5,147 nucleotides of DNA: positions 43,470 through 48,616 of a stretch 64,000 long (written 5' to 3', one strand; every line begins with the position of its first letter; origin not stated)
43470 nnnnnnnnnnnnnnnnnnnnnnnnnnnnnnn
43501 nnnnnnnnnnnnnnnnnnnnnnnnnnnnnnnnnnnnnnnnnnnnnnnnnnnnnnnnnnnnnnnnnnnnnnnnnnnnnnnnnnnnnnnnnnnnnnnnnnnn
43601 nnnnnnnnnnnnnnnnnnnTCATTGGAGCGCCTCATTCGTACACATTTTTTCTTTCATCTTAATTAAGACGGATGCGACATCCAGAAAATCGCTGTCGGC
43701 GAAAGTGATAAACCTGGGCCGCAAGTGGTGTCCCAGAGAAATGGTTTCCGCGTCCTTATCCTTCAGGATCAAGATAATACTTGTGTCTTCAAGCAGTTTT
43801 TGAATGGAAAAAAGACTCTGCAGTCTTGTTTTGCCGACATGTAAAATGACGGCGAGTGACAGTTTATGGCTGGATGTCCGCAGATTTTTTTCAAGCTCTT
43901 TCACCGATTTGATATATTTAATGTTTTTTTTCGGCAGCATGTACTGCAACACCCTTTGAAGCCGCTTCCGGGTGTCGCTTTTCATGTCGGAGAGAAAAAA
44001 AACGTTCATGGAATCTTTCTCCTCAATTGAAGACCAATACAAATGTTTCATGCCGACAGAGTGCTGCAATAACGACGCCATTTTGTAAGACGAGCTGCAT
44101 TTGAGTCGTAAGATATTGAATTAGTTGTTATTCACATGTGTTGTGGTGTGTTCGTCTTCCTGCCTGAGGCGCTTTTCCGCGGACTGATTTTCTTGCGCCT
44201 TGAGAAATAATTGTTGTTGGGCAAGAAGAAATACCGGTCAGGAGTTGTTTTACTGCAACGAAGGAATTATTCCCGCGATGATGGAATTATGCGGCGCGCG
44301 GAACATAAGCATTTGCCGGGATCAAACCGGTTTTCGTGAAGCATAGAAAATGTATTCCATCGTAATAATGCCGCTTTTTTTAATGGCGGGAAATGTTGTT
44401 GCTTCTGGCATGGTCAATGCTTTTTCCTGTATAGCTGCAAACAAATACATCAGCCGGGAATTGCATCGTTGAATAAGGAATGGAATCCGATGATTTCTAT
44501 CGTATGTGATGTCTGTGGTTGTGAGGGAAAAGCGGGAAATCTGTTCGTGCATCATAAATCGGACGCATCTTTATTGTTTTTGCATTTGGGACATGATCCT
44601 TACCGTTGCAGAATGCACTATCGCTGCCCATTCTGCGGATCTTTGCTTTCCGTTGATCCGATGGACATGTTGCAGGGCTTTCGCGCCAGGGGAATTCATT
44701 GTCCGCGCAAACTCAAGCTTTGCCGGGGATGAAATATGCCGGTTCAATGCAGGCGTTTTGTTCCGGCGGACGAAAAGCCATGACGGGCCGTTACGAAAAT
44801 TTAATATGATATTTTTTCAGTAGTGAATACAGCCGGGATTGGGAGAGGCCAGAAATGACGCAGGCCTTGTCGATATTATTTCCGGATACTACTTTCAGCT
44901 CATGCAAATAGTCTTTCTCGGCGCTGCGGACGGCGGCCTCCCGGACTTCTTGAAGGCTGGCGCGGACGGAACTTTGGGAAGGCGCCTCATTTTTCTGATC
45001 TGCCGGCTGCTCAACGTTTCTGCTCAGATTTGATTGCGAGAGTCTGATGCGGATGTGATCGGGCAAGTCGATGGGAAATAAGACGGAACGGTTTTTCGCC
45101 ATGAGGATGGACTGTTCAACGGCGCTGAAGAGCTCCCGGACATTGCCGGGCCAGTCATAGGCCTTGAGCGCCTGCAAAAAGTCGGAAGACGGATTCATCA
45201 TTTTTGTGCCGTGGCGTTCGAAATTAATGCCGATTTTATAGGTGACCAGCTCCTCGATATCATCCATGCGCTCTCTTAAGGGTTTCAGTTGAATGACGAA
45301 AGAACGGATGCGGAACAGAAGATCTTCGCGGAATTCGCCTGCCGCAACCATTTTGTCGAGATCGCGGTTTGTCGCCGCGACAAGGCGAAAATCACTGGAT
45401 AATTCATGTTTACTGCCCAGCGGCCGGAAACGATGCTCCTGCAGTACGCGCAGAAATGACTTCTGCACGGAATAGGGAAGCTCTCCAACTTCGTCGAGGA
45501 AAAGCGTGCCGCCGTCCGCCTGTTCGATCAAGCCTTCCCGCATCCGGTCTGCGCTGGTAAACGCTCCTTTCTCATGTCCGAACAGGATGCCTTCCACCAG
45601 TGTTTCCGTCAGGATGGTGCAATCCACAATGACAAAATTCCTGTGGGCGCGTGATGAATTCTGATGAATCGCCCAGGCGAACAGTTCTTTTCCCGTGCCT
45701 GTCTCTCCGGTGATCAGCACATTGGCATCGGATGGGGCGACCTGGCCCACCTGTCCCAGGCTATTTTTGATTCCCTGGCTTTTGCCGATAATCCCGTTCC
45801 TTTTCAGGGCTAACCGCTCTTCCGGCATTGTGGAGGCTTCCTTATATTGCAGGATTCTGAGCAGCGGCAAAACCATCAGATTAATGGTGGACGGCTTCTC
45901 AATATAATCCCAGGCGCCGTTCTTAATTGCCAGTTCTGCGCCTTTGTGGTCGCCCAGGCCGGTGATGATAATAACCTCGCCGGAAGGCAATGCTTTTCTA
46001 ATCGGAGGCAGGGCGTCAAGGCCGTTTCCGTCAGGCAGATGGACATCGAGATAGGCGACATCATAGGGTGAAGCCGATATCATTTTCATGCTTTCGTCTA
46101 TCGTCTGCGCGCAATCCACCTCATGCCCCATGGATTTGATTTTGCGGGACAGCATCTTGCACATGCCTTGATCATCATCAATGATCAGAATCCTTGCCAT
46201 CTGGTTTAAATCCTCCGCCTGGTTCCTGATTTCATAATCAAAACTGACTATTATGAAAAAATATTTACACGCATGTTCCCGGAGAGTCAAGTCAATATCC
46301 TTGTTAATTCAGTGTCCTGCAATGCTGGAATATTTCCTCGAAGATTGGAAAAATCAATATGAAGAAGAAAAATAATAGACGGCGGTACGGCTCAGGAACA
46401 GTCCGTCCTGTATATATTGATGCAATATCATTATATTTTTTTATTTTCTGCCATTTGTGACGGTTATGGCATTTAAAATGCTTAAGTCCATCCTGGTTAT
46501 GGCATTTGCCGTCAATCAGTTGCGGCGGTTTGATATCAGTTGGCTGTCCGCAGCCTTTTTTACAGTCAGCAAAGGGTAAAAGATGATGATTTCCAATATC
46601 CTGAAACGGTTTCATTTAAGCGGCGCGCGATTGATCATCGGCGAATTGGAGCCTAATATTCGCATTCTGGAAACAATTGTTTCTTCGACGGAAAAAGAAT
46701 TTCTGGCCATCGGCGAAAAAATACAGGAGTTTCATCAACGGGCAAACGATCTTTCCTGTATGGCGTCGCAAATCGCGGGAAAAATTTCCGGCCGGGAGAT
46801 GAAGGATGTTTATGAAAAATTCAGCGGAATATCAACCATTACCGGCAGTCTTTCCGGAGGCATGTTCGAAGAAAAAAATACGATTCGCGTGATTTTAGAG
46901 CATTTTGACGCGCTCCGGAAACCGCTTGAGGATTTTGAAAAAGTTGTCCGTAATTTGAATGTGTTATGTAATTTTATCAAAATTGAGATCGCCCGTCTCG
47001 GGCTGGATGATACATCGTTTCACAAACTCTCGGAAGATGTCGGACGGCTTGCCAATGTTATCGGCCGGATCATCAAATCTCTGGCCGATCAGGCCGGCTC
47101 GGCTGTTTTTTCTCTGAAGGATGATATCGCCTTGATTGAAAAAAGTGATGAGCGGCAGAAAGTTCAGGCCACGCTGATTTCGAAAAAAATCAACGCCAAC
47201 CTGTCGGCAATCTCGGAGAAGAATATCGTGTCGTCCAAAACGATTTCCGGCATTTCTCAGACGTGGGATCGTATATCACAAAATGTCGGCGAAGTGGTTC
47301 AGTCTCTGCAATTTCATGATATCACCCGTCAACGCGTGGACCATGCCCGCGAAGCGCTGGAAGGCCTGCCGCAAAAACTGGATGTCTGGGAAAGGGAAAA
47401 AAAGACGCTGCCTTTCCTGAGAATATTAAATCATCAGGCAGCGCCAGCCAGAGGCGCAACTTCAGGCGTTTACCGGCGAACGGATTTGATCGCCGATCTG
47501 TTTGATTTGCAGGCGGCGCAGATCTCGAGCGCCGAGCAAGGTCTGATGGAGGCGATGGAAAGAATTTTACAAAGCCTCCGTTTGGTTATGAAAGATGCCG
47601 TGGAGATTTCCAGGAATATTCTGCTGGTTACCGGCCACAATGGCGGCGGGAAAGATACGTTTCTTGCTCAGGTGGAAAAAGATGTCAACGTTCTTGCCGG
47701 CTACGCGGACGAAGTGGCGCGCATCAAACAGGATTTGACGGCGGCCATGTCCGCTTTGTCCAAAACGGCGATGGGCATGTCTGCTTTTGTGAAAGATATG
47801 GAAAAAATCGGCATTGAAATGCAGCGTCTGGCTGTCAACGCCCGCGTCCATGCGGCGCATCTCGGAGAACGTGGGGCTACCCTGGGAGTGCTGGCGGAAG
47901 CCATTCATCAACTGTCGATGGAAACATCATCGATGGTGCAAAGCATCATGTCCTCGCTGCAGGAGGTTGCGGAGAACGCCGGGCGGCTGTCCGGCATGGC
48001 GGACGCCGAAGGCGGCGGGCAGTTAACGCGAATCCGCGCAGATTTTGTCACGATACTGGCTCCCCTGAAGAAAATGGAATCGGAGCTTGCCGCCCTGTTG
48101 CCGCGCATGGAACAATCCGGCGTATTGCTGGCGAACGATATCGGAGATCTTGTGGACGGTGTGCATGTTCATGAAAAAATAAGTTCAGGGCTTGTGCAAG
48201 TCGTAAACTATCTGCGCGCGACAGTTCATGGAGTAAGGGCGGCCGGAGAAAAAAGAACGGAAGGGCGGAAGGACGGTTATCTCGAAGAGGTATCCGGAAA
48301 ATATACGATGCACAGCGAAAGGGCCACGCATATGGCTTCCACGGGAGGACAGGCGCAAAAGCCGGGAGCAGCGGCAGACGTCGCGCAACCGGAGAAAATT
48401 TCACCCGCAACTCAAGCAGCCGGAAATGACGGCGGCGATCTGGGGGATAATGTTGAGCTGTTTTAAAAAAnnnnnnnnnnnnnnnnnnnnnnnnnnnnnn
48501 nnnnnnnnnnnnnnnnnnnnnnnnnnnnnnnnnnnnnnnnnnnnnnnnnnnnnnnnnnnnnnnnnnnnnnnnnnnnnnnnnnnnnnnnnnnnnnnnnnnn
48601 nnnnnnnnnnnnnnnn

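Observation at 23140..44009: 21-kb, 16-gene co-directional supercluster joining a full Che core to a phosphorelay, a FIST sensor and a partner-switching module, with no motility genes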

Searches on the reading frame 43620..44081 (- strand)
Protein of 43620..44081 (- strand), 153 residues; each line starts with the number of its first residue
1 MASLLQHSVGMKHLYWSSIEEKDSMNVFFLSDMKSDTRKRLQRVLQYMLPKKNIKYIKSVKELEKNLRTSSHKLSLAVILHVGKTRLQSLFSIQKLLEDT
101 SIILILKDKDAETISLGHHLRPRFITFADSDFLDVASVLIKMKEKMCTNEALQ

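Call 3: search_protein_families(library=pfam, proteins=[window:43620-44081:-], max_evalue=0.01)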
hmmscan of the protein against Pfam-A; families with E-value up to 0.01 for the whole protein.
window:43620-44081:- (153 aa): 0 families

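Call 9: search_protein_families(library=pfam, proteins=[window:43620-44009:-], max_evalue=5)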
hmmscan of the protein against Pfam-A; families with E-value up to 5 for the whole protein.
window:43620-44009:- (129 aa): 2 families
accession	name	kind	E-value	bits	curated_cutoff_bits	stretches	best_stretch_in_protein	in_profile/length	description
PF24447.1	RE_BanI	-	0.046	13.1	28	1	5-82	75-153/338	Type II restriction enzyme BanI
PF20669.3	Exo70_N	-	0.16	12.7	23.9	1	10-67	11-77/83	Exocyst complex component Exo70 N-terminal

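Call 49: predict_structure(protein=window:43620-44009:-)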
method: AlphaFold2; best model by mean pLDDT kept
length: 129 residues; sequences in the alignment: 1
mean_pLDDT: 83.2   pTM: 0.76
mean pLDDT of the five models: 83.2, 64.0, 60.1, 59.1, 54.6
residues with pLDDT >= 90: 32; 70-90: 84; 50-70: 8; < 50: 5
segments of 3 or more residues with pLDDT < 50: 125-129
pLDDT, mean of each block of 10 residues (from residue 1): 90 92 87 93 74 84 90 85 83 85 85 84 47
secondary structure, 60 per line:
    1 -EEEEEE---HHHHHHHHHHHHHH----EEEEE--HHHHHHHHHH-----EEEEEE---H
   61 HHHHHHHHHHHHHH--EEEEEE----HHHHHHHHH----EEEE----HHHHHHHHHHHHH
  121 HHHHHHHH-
elements in order: E2-7 H11-24 E29-33 H36-45 E51-56 H60-74 E77-82 H87-95 E100-103 H108-128

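Call 50: search_protein_representatives(protein=window:43620-44009:-)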
Query: 129 residues. Proteins with E-value up to 0.001 (for the whole library): 1505; up to 1e-10: 339; up to 1e-30: 0. The best 150 are listed.
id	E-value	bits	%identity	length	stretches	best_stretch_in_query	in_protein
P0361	2.1e-21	92.7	45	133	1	1-121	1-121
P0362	3.7e-21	91.9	65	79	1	53-124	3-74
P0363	1.0e-20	90.5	43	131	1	1-122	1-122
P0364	2.8e-20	89.1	42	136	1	1-118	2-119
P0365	2.9e-20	89.0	41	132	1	1-121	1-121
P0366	5.5e-20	88.1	39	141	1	3-126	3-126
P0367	6.5e-20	87.9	40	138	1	2-122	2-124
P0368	1.0e-18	84.1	40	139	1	1-120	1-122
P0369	1.0e-18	84.0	42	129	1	1-119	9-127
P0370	5.6e-18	81.7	41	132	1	4-117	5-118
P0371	6.4e-18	81.5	41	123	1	6-121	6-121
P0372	6.8e-18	81.4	39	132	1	2-119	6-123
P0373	6.9e-18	81.4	37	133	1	9-121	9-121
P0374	7.1e-18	81.3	41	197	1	3-124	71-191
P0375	8.8e-18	81.0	43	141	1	4-118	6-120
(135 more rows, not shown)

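Call 54: fold_search(model_id=the predicted structure, library=pdb)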
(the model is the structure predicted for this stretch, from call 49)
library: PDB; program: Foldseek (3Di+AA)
matches with E <= 10: 1554; with E <= 0.001: 6
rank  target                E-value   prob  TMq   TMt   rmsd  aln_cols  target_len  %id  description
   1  4dad                  1.1e-04  1.00  0.61  0.59   4.6       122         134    9  Crystal structure of a Putative pilus assembly-related protein (BPSS2195) from Burkholderia pseudomallei K96243 at 2.50  (released 2012-01-25)
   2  5t3y_MODEL_1_A        5.0e-04  1.00  0.56  0.57   4.7       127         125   11  Solution structure of response regulator protein from Burkholderia multivorans (released 2016-09-14)
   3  4dn6_A                7.4e-04  1.00  0.66  0.67   3.5       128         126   11  Crystal structure of a putative pilus assembly protein (cpaE) from Burkholderia thailandensis E264 at 2.80 A resolutio (released 2012-02-29)
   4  4lda_A                7.9e-04  1.00  0.44  0.45   6.1       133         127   18  Crystal structure of a CheY-like protein (tadZ) from Pseudomonas aeruginosa PAO1 at 2.70 A resolution (released 2013-07-24)
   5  6swl_A                8.4e-04  1.00  0.62  0.60   4.9       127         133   16  The REC domain of XynC, a response regulator from Geobacillus stearothermophilus (released 2020-10-14)
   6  2yxb                  9.0e-04  1.00  0.57  0.54   5.5       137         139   13  Crystal structure of the methylmalonyl-CoA mutase alpha-subunit from Aeropyrum pernix (released 2007-10-30)
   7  4r3u_C                1.1e-03  1.00  0.53  0.53   5.2       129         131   11  Crystal structure of 2-Hydroxyisobutyryl-CoA Mutase (released 2015-03-11)
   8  4lda_F                1.8e-03  0.99  0.43  0.45   6.1       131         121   18  Crystal structure of a CheY-like protein (tadZ) from Pseudomonas aeruginosa PAO1 at 2.70 A resolution (released 2013-07-24)
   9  3heb_A                1.9e-03  1.00  0.72  0.67   3.2       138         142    9  Crystal Structure of Response regulator receiver domain from Rhodospirillum rubrum (released 2009-05-19)
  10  3eul_B                1.9e-03  1.00  0.61  0.63   4.3       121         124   10  Structure of the signal receiver domain of the putative response regulator NarL from Mycobacterium tuberculosis (released 2008-11-11)
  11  5b3l                  1.9e-03  0.99  0.44  0.40   5.2       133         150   16  C101S mutant of Flavodoxin from Pseudomonas aeruginosa (released 2017-03-08)
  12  4dn6_B                2.1e-03  1.00  0.62  0.64   4.1       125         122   13  Crystal structure of a putative pilus assembly protein (cpaE) from Burkholderia thailandensis E264 at 2.80 A resolutio (released 2012-02-29)
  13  1k68_A                2.4e-03  1.00  0.64  0.60   4.0       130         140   14  Crystal Structure of the Phosphorylated Cyanobacterial Phytochrome Response Regulator RcpA (released 2003-12-16)
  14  3m6m_D                2.4e-03  1.00  0.57  0.61   4.2       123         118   15  Crystal structure of RpfF complexed with REC domain of RpfC (released 2010-09-22)
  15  4lda_B                2.5e-03  0.98  0.44  0.44   6.2       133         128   18  Crystal structure of a CheY-like protein (tadZ) from Pseudomonas aeruginosa PAO1 at 2.70 A resolution (released 2013-07-24)
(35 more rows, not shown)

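Call 66: search_protein_families(library=ncbifam, proteins=[window:43620-44009:-], max_evalue=0.001)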
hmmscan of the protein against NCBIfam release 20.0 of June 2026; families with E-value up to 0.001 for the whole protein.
window:43620-44009:- (129 aa): 0 families

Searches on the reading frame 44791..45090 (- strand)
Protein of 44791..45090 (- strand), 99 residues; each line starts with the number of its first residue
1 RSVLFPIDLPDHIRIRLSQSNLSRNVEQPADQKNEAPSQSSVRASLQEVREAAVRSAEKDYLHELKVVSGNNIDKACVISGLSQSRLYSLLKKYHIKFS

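Call 9: search_protein_families(library=pfam, proteins=[window:44791-45090:-], max_evalue=5)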
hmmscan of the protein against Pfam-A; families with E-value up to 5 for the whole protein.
window:44791-45090:- (99 aa): 2 families
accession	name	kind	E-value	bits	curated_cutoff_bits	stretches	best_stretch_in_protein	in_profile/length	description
PF13518.12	HTH_28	-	0.0042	17.6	25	1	67-95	9-37/52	Helix-turn-helix domain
PF20223.3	DUF6582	-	0.098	13.4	27.3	1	5-36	33-65/83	Family of unknown function (DUF6582)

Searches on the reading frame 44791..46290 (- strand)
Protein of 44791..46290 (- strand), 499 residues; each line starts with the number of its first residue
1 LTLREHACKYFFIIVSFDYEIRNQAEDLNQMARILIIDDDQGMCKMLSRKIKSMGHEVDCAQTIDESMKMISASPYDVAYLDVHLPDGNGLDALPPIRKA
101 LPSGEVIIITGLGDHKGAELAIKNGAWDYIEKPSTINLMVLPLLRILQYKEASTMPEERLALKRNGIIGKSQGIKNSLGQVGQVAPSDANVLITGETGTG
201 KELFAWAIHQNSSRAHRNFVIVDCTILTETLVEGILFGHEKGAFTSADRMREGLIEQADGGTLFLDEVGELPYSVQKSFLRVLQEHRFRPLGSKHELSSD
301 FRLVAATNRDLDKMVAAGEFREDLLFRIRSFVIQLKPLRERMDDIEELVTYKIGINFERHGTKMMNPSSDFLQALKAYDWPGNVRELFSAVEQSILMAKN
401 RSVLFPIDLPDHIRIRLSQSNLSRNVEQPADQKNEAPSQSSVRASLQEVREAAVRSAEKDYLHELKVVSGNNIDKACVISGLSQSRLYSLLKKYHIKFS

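Call 6: search_protein_families(library=pfam, proteins=[window:44791-46290:-], max_evalue=0.001)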
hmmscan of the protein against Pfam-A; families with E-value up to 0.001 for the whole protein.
window:44791-46290:- (499 aa): 8 families
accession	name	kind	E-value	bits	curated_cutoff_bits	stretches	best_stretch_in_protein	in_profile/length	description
PF00158.32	Sigma54_activat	-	5.8e-63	212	20.2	1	167-333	1-167/168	Sigma-54 interaction domain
PF14532.12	Sigma54_activ_2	-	5.9e-21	75.6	25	1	168-338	1-138/138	Sigma-54 interaction domain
PF00072.30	Response_reg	-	7.6e-20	71.6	30.2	1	34-137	1-104/111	Response regulator receiver domain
PF25601.1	AAA_lid_14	-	7.2e-16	58.2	27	1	339-419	1-80/87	AAA+ ATPase lid domain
PF07728.20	AAA_5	-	2.2e-08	34.6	22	1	190-309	1-123/139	AAA domain (dynein-related subfamily)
PF07724.20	AAA_2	-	0.00022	21.7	27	1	189-289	4-105/166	AAA domain (Cdc48 subfamily)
PF00004.35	AAA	-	0.00024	22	21.2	1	191-314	1-114/131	ATPase family associated with various cellular activities (AAA)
PF01078.27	Mg_chelatase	-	0.00056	19.8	20.3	0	248-308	95-157/207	Magnesium chelatase, subunit ChlI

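Call 66: search_protein_families(library=ncbifam, proteins=[window:44791-46290:-], max_evalue=0.001)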
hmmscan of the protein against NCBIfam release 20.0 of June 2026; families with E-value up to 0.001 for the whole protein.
window:44791-46290:- (499 aa): 103 families (the best 25 are shown)
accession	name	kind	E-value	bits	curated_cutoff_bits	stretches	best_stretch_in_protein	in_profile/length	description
NF008469.0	PRK11361.1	equivalog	7.2e-97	325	714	1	30-428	3-405/461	acetoacetate metabolism transcriptional regulator AtoC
TIGR01818.1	ntrC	equivalog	3.9e-92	309.5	558.6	1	34-478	1-448/463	nitrogen regulation protein NR(I)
TIGR02915.1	PEP_resp_reg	equivalog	8.4e-92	308.3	502.6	1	34-497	1-445/445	PEP-CTERM-box response regulator transcription factor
NF038308.1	RNA_repair_RtcR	equivalog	9.6e-89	298.6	650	1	154-457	169-474/530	RNA repair transcriptional activator RtcR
NF011695.0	PRK15115.1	equivalog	9.8e-85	284.9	763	1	30-398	5-368/445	two-component system response regulator GlrR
NF003451.0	PRK05022.1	equivalog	2.3e-84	284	476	1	155-496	180-510/512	nitric oxide reductase transcriptional regulator NorR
TIGR01817.1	nifA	equivalog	4.4e-84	283.2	528.85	1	151-480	182-513/534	nif-specific transcriptional activator NifA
NF051870.1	NAssimRespRegNtrX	equivalog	1.5e-82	277.9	600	1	32-493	2-449/452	nitrogen assimilation response regulator NtrX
NF007689.0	PRK10365.1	equivalog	2.4e-80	270.5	760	1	33-398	7-372/441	sigma-54-dependent response regulator transcription factor ZraR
NF008176.1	PRK10923.1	equivalog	1.7e-79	267.6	620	1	30-462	2-434/469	nitrogen regulation protein NR(I)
NF041946.1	LuxO_transreg_Vib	equivalog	4.7e-79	266.3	800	1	38-494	3-460/463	quorum-sensing sigma-54 dependent transcriptional regulator LuxO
NF041552.1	TF_PrdR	equivalog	2e-76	257.6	795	1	163-495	265-577/577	sigma-54 dependent transcriptional regulator PrdR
TIGR02974.1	phageshock_pspF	equivalog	2e-72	244.2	443.55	1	167-494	1-336/336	phage shock protein operon transcriptional activator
NF011958.0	PRK15429.1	equivalog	6.3e-72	243.2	830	1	166-428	380-640/692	formate hydrogenlyase transcriptional activator FlhA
NF050807.1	TransRegFlbDCaul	equivalog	8.8e-71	239.1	750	1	33-495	2-439/454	sigma-54-dependent transcriptional regulator FlbD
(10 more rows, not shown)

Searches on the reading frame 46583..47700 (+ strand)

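Call 9: search_protein_families(library=pfam, proteins=[window:46583-47700:+], max_evalue=5)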
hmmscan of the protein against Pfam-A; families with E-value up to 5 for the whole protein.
window:46583-47700:+ (372 aa): 7 families
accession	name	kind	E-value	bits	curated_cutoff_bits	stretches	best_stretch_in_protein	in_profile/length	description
PF15011.11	CA109-like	-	0.018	15.3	27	0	27-63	59-95/161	Ribosome biogenesis protein C1orf109-like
PF05085.17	DUF685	-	0.021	14.6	25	1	149-223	92-163/265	Protein of unknown function (DUF685)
PF19110.5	DUF5797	-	0.028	14.6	25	1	216-281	88-151/163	Family of unknown function (DUF5797)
PF05377.16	FlaC_arch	-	0.16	12.8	27.8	0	19-56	2-39/55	Flagella accessory protein C (FlaC)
PF08323.17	Glyco_transf_5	-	0.26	11.4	22.7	1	78-143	13-80/239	Starch synthase catalytic domain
PF06419.17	COG6_N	-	0.53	10.9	27.4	0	103-136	30-63/114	Conserved oligomeric complex COG6, N-terminal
PF07889.17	DUF1664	-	4.5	7.8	34.6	0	21-70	70-119/124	Protein of unknown function (DUF1664)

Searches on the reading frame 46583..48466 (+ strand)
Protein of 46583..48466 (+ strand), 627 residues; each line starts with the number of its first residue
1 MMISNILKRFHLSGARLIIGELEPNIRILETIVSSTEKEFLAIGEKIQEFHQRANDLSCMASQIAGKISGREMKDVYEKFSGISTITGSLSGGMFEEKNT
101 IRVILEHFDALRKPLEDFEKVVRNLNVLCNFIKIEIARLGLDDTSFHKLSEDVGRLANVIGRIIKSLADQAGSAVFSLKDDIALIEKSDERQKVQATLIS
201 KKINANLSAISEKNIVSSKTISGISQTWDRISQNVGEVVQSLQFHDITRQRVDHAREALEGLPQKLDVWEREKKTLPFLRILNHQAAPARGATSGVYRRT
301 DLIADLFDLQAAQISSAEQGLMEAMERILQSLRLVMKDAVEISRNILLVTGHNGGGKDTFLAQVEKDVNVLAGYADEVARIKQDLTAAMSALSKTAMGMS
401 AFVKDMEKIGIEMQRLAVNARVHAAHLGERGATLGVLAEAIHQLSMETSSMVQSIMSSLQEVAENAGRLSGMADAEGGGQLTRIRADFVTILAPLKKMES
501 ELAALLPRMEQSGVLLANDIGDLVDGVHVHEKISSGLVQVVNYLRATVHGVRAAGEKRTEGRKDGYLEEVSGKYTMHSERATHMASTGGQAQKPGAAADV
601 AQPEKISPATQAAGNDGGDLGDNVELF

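Call 6: search_protein_families(library=pfam, proteins=[window:46583-48466:+], max_evalue=0.001)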
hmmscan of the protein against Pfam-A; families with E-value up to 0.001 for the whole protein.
window:46583-48466:+ (627 aa): 1 family
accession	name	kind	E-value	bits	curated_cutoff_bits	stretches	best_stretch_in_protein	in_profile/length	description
PF00015.26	MCPsignal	-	3.6e-06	27.4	34.6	1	380-467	16-103/172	Methyl-accepting chemotaxis protein (MCP) signalling domain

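Call 66: search_protein_families(library=ncbifam, proteins=[window:46583-48466:+], max_evalue=0.001)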
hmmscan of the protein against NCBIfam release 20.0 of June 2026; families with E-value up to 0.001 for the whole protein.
window:46583-48466:+ (627 aa): 1 family
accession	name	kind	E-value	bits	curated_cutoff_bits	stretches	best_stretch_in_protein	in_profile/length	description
TIGR02915.1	PEP_resp_reg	equivalog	0.00082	18.3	502.6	0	358-451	98-192/445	PEP-CTERM-box response regulator transcription factor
